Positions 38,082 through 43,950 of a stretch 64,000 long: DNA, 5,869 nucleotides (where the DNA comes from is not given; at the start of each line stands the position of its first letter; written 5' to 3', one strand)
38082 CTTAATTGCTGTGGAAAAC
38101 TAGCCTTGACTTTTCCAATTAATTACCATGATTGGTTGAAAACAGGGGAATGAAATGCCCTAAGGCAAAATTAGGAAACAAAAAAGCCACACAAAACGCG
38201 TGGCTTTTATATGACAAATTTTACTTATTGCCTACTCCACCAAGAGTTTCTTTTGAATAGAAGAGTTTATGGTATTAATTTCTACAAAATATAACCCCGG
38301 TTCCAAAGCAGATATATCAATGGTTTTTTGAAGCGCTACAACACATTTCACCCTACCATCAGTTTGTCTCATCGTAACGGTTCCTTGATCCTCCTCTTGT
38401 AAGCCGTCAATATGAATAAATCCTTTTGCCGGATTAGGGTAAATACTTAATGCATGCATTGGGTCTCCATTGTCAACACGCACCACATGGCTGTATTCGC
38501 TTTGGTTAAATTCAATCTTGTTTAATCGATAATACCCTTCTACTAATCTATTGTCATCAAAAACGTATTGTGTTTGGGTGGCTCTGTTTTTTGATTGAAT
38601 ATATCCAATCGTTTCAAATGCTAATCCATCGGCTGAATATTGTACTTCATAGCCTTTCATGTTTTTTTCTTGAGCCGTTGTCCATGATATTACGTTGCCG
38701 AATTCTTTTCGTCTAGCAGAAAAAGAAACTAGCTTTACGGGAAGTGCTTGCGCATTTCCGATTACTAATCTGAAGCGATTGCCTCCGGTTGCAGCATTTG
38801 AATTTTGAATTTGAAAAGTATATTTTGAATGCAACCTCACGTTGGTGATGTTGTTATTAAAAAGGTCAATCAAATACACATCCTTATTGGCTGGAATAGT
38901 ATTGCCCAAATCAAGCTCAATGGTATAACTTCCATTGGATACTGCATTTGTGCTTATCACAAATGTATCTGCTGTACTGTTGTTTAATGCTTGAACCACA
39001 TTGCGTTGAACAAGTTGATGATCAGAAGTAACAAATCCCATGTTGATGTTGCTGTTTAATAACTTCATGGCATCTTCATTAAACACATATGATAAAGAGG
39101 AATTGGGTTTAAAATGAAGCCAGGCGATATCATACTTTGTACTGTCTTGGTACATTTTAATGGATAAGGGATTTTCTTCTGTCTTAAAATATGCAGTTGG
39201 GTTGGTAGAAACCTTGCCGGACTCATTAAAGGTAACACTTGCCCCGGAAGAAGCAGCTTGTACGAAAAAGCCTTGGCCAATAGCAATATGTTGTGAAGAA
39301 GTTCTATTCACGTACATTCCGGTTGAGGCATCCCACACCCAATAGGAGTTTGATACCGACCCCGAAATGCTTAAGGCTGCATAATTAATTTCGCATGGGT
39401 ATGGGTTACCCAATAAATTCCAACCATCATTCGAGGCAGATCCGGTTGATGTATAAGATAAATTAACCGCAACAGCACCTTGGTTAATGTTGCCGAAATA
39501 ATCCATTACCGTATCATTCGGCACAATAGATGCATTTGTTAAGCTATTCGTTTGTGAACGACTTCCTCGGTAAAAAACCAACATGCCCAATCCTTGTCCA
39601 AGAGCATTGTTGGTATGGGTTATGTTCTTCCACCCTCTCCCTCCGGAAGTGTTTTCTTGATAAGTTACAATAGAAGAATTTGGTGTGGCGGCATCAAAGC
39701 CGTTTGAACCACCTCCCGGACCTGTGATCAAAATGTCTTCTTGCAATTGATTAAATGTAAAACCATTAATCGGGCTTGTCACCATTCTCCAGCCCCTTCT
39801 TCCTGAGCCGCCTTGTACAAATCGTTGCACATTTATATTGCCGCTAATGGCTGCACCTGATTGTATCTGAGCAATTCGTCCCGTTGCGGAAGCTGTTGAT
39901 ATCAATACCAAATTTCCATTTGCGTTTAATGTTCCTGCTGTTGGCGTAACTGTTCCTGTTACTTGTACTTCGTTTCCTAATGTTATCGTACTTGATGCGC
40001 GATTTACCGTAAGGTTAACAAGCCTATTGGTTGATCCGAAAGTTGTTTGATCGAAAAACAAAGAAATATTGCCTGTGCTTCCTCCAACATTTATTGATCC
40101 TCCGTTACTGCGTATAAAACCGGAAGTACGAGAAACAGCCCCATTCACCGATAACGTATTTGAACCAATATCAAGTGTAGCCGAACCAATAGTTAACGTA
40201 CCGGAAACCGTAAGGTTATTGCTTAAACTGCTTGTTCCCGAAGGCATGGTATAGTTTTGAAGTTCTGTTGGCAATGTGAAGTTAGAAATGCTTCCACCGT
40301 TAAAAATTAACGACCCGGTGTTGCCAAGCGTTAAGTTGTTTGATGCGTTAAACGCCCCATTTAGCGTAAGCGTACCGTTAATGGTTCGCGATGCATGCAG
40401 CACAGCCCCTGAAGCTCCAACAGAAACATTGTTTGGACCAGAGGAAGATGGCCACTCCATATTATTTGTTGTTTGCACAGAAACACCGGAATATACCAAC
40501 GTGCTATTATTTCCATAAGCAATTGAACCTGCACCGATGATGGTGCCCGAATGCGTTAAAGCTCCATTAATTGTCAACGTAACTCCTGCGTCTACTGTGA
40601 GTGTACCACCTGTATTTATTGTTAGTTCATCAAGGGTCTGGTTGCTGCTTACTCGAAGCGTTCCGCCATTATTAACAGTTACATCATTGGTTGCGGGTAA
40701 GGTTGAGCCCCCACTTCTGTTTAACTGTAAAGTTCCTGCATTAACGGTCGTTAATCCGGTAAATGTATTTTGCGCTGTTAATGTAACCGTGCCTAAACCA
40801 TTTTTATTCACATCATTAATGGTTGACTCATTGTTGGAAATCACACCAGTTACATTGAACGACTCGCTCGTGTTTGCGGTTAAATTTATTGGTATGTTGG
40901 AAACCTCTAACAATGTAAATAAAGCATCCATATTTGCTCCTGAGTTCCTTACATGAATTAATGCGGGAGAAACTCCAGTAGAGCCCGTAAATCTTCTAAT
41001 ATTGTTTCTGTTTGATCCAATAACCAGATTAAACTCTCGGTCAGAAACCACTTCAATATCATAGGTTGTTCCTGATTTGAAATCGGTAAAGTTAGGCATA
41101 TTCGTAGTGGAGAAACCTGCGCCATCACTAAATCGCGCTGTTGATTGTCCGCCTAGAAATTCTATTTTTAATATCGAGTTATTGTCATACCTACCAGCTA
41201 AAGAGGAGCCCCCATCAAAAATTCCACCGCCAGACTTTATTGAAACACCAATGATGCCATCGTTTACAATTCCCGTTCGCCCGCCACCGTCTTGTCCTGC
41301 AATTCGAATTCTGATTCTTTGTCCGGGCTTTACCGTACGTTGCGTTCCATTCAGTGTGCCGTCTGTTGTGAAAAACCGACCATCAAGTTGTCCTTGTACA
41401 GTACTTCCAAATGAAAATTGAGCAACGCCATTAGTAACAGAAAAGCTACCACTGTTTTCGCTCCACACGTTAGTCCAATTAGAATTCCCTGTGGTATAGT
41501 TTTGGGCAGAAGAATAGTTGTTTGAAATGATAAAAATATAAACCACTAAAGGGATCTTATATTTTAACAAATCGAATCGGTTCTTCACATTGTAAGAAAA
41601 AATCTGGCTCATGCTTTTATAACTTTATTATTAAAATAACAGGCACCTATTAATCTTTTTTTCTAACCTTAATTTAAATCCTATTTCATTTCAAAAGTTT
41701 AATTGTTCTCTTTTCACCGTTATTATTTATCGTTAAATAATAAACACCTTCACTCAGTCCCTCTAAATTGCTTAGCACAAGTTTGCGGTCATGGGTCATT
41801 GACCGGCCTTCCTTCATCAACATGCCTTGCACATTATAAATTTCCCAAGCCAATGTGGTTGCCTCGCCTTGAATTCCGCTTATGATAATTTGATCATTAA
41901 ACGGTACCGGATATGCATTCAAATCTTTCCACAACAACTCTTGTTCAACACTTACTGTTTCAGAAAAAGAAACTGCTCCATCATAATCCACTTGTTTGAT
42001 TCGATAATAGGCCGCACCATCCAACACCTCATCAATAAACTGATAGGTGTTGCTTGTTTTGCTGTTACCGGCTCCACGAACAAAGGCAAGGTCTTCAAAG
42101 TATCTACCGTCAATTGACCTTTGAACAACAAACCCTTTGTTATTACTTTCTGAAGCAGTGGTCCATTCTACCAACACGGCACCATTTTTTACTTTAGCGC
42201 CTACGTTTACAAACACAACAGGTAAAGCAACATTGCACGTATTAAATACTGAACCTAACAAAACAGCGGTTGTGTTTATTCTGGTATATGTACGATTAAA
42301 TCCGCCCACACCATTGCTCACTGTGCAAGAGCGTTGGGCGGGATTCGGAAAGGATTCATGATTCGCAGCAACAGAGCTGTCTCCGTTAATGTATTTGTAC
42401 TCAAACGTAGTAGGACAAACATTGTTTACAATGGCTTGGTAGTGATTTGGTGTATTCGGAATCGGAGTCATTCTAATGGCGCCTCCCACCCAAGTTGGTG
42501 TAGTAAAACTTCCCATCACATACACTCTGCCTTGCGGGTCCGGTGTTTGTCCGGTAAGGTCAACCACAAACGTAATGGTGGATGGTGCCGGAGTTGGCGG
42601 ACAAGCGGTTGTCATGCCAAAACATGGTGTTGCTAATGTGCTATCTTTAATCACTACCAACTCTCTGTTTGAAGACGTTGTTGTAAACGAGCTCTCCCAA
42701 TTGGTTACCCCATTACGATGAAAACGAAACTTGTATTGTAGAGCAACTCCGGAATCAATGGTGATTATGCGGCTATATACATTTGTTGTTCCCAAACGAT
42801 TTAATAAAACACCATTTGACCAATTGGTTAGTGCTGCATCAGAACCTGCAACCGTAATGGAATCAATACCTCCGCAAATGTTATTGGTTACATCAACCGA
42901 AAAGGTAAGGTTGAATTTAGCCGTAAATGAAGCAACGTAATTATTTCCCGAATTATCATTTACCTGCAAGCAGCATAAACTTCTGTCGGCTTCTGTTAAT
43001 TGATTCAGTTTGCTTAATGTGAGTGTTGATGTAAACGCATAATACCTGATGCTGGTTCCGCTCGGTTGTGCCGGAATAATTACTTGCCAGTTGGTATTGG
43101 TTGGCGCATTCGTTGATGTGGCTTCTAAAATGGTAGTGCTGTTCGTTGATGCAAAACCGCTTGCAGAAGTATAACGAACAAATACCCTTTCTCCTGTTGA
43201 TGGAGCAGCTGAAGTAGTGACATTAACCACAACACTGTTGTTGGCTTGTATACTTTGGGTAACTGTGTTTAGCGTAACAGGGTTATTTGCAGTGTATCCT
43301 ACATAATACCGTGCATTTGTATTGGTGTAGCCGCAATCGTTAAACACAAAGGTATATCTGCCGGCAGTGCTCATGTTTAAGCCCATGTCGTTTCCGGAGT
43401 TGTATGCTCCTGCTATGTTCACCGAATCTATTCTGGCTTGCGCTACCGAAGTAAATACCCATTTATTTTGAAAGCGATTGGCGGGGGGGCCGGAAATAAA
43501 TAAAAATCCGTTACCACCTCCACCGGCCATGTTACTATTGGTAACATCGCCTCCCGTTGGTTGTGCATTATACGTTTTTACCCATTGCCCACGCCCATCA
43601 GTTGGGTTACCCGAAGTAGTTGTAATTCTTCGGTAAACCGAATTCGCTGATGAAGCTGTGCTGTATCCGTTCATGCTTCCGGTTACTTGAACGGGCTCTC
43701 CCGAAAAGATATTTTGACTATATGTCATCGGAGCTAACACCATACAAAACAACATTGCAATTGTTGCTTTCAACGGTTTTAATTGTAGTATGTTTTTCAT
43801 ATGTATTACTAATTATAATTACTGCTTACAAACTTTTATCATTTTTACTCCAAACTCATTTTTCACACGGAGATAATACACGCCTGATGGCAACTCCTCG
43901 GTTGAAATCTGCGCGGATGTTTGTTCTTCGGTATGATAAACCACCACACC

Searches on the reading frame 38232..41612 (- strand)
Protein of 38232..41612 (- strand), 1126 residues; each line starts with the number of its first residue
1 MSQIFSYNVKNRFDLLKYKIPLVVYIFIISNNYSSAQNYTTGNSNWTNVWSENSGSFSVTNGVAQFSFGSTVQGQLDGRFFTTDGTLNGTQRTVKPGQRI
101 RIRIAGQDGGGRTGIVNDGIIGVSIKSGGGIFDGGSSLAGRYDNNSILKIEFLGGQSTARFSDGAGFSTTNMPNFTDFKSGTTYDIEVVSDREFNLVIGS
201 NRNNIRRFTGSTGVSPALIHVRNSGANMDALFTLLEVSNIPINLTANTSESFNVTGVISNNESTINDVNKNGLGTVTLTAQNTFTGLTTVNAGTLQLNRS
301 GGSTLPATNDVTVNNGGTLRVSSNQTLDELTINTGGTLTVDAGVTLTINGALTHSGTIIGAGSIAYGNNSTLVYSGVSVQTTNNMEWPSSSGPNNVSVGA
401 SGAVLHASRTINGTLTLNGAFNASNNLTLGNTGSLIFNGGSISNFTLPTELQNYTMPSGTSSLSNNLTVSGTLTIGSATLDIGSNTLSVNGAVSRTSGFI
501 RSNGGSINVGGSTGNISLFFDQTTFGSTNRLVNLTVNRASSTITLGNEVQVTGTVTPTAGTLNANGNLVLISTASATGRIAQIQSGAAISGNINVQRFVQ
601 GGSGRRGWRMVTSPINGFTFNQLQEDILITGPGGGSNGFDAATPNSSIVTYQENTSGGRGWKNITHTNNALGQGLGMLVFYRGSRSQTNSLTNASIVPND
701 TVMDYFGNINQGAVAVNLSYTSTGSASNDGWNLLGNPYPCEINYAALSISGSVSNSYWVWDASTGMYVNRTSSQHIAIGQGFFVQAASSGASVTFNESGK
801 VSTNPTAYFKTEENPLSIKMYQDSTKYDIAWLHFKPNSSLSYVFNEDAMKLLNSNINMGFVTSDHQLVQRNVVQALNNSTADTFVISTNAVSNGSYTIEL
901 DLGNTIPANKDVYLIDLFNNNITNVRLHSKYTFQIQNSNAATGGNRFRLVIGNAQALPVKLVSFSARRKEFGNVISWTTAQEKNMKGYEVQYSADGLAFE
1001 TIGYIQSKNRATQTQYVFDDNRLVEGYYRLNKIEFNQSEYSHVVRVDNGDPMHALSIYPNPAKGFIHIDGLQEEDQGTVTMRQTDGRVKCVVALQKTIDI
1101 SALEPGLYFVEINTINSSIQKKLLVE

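Call 4: search_protein_families(library=pfam, proteins=[window:38232-41612:-], max_evalue=0.01)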
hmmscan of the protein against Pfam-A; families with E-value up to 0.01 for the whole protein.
window:38232-41612:- (1126 aa): 3 families
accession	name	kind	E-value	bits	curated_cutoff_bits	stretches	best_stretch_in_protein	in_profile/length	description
PF18962.6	Por_Secre_tail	-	1.3e-10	41.8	27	1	1057-1125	1-75/75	Secretion system C-terminal sorting domain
PF12951.13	PATR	-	1.2e-07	32.1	27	1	269-297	2-30/30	Passenger-associated-transport-repeat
PF21200.3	Glyco_hydro_39_C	-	0.0056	17.4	27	0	980-1036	22-75/89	Alpha-L-iduronidase C-terminal domain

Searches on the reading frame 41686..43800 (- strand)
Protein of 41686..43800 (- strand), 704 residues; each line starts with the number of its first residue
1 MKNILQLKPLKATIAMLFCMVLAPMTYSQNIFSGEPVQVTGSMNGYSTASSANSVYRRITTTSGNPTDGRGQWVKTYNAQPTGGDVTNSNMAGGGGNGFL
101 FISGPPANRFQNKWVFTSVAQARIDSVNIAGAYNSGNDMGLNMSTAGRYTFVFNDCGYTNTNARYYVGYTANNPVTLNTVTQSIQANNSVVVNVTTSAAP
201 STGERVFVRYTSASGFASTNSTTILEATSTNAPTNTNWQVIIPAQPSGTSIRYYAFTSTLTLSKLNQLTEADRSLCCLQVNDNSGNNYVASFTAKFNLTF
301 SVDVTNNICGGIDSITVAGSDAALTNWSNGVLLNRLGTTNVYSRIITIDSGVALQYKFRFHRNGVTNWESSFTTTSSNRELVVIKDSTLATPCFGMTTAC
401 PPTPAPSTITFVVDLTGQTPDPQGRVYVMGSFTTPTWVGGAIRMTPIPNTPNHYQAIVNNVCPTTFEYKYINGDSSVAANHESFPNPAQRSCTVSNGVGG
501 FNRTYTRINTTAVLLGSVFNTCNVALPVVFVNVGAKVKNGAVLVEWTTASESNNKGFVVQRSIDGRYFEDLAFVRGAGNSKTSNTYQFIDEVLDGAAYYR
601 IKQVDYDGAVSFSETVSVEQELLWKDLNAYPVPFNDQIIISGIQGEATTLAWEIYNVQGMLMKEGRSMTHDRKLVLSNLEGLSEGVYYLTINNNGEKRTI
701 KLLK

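Call 4: search_protein_families(library=pfam, proteins=[window:41686-43800:-], max_evalue=0.01)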
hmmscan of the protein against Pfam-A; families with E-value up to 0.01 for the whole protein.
window:41686-43800:- (704 aa): 2 families
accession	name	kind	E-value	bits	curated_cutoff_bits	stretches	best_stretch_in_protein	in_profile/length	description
PF18962.6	Por_Secre_tail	-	1.1e-09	38.9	27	1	630-701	2-72/75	Secretion system C-terminal sorting domain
PF00686.25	CBM_20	-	1.4e-08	34.9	23.3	1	313-371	16-80/97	Starch binding domain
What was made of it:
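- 42229..42897 (-): One CBM20 plus one divergent CBM20-like unit (res 302-524). Pfam CBM_20 E 1.4e-8 (call 4).
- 41689..41913 (-): Type A T9SS C-terminal sorting domain of the 704-aa protein (res 630-704). PF18962 E 1.1e-9 (call 4).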

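Call 42: search_protein_families(library=ncbifam, proteins=[window:41686-43800:-], max_evalue=0.01)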
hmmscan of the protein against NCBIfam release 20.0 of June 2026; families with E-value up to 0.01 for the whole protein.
window:41686-43800:- (704 aa): 1 family
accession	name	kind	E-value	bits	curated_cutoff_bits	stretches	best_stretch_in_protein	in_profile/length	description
TIGR04183.1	Por_Secre_tail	domain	9.1e-09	35.2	23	1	630-704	2-71/72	T9SS type A sorting domain-containing protein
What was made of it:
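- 41689..41913 (-): TIGR04183 E 9.1e-9 (call 42).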
